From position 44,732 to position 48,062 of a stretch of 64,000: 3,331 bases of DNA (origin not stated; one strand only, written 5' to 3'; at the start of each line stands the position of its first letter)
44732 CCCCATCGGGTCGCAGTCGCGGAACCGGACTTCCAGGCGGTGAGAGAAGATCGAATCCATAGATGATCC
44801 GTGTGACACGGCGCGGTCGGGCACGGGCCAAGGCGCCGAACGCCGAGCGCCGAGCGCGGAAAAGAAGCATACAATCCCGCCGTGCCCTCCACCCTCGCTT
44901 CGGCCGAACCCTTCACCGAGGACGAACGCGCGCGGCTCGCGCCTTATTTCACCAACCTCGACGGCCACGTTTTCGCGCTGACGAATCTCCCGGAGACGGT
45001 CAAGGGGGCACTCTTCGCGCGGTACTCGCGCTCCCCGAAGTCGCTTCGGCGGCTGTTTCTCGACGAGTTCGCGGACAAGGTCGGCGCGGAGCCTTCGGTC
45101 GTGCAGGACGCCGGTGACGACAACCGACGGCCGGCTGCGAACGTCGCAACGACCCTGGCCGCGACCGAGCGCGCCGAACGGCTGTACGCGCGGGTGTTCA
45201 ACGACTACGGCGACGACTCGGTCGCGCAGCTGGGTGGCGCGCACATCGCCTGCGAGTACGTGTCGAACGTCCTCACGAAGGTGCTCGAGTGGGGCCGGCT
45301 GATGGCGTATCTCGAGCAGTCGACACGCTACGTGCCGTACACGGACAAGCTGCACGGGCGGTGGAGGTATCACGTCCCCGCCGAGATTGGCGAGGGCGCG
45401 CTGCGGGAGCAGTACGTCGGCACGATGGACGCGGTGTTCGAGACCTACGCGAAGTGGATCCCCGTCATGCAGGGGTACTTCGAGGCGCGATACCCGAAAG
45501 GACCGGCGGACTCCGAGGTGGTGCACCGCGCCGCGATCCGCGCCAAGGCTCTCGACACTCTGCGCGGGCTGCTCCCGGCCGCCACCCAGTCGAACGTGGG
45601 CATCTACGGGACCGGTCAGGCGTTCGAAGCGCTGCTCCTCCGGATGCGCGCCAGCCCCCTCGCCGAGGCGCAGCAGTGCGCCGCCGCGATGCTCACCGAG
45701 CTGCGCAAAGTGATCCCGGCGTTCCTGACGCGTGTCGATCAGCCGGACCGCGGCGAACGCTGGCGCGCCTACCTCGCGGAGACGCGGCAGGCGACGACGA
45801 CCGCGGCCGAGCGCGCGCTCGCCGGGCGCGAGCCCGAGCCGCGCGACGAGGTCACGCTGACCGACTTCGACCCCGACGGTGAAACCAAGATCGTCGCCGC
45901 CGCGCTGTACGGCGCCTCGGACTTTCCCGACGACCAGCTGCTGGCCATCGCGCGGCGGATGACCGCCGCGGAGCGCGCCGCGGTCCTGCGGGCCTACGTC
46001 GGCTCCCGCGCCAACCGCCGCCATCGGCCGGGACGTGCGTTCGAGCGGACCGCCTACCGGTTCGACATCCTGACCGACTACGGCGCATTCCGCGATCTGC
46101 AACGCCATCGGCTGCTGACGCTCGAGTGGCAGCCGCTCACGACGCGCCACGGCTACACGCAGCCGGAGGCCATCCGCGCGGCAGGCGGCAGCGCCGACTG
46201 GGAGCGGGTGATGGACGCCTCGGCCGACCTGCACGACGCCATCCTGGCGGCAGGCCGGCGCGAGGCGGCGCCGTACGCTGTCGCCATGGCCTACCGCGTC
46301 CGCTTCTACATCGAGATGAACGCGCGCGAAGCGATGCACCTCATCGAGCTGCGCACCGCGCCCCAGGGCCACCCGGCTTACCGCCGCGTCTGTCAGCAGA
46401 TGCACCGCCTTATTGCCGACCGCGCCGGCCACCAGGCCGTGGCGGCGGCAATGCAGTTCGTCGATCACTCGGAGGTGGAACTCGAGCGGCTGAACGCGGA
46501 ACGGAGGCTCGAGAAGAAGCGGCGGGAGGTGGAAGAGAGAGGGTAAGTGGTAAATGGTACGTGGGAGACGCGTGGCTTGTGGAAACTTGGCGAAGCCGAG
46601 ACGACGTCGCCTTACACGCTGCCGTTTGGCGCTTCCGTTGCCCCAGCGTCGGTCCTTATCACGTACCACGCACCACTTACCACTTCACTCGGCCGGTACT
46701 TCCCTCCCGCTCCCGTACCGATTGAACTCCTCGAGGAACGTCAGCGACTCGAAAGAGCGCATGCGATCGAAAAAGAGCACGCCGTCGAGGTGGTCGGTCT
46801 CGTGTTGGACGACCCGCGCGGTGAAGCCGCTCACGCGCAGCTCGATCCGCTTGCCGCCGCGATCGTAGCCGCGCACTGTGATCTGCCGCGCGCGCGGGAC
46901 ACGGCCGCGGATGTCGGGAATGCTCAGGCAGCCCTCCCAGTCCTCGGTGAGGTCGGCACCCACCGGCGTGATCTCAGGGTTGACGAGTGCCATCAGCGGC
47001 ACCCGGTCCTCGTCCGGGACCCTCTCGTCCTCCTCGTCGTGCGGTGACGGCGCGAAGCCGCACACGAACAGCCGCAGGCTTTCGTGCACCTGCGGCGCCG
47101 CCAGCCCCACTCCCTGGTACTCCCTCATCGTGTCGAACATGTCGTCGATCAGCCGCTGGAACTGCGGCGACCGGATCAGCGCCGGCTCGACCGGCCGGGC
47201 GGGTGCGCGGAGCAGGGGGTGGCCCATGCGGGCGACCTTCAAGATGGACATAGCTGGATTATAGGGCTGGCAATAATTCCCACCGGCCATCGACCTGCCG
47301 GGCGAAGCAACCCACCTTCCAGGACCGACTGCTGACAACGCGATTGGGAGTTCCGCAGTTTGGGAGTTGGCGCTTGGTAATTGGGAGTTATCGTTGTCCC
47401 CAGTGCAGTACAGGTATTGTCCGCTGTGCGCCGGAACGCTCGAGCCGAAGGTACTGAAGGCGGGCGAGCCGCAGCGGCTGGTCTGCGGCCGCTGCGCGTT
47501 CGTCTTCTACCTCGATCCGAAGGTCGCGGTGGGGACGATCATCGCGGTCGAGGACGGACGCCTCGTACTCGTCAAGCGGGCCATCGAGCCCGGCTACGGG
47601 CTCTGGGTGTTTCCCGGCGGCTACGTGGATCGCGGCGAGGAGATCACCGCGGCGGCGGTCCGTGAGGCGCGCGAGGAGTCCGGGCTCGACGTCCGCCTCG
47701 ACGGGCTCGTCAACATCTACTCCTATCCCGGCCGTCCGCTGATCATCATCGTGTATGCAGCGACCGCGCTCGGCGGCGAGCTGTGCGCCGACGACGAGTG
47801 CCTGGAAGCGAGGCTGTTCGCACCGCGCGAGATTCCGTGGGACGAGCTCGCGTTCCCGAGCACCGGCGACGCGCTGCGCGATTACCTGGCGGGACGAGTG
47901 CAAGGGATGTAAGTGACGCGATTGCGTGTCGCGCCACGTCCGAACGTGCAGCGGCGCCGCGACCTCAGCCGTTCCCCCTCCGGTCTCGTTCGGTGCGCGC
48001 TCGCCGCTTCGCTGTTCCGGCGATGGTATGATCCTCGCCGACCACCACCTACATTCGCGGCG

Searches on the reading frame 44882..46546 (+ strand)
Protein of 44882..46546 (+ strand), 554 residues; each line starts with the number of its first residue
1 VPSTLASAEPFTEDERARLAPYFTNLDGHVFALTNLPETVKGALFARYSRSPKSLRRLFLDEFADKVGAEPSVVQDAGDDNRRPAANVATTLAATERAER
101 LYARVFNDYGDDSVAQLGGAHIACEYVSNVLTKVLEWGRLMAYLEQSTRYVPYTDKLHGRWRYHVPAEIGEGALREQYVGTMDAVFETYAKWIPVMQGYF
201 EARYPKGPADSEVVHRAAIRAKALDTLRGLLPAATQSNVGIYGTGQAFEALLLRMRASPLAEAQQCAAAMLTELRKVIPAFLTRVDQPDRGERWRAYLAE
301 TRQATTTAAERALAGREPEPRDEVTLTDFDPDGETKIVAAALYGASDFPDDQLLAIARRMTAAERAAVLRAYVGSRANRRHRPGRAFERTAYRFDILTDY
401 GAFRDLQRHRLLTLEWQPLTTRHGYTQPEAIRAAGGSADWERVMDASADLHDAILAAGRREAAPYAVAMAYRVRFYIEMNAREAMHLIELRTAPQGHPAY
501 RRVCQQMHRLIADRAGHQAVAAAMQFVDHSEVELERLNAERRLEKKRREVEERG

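Call 50: search_protein_families(library=pfam, proteins=[window:44882-46546:+], max_evalue=0.001)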
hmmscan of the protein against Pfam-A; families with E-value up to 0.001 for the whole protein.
window:44882-46546:+ (554 aa): 1 family
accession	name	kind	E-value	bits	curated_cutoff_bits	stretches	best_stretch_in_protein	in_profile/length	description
PF02511.20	Thy1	-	6.3e-38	130.9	24.8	2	326-513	2-187/191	Thymidylate synthase complementing protein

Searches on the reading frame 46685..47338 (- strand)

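Call 50: search_protein_families(library=pfam, proteins=[window:46685-47338:-], max_evalue=0.001)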
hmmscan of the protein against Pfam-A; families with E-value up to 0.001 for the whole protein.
window:46685-47338:- (217 aa): 1 family
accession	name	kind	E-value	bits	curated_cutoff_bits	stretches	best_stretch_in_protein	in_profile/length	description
PF01327.26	Pep_deformylase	-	8e-52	175.4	22.8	1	33-196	2-153/156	Polypeptide deformylase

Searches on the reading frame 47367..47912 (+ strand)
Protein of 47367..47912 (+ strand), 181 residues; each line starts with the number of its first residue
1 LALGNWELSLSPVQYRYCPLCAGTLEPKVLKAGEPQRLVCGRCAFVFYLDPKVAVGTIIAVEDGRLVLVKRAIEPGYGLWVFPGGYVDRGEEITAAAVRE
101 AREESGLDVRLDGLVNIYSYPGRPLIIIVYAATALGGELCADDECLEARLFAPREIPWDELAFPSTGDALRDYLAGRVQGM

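Call 50: search_protein_families(library=pfam, proteins=[window:47367-47912:+], max_evalue=0.001)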
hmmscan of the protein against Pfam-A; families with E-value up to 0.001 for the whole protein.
window:47367-47912:+ (181 aa): 3 families
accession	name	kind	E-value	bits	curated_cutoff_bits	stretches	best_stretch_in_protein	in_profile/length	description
PF00293.34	NUDIX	-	5.3e-19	69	21.1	1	51-159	2-120/134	NUDIX domain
PF14803.11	Zn_ribbon_Nudix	-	2.3e-08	34.2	25.6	1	16-48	1-33/34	Nudix N-terminal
PF14815.12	NUDIX_4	-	0.00015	21.9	35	1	60-165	6-105/113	NUDIX domain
